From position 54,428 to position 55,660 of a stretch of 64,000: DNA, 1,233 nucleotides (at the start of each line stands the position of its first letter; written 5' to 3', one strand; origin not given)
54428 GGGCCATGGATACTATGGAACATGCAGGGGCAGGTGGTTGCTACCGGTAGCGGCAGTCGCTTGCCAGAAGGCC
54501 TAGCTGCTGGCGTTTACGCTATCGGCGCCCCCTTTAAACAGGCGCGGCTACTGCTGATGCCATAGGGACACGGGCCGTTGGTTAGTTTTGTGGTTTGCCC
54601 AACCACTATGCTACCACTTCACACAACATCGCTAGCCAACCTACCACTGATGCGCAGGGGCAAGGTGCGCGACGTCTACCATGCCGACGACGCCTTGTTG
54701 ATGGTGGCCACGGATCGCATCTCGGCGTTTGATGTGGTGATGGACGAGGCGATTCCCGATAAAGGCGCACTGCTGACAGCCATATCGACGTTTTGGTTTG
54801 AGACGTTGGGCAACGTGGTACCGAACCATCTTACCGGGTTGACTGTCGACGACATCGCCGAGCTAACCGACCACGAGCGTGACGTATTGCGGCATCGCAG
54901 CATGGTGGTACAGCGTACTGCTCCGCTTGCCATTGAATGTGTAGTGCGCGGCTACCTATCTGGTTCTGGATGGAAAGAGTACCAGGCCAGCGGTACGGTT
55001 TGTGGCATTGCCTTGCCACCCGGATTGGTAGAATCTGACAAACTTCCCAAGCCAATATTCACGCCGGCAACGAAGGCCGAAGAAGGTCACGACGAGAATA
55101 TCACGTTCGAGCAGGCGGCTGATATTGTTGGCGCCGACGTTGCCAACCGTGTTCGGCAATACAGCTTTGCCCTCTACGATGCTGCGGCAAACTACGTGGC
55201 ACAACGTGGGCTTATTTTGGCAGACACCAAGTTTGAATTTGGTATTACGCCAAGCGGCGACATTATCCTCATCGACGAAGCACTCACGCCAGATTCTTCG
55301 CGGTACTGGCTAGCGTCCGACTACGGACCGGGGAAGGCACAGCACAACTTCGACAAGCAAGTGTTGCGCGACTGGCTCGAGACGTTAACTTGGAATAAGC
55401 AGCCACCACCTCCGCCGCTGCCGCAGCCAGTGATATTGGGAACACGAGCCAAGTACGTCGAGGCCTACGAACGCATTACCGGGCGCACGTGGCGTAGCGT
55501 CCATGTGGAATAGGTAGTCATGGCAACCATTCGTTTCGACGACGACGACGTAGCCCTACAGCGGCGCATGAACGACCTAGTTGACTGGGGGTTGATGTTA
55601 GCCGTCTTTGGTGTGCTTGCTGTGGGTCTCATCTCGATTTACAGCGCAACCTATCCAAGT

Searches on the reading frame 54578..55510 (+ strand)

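Call 7: search_protein_families(library=pfam, proteins=[window:54578-55510:+], max_evalue=0.01)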
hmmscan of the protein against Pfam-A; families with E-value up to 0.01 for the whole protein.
window:54578-55510:+ (311 aa): 1 family
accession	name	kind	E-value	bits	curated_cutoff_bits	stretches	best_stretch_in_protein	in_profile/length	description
PF01259.24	SAICAR_synt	-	2.8e-76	256.8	20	1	25-276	2-230/233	SAICAR synthetase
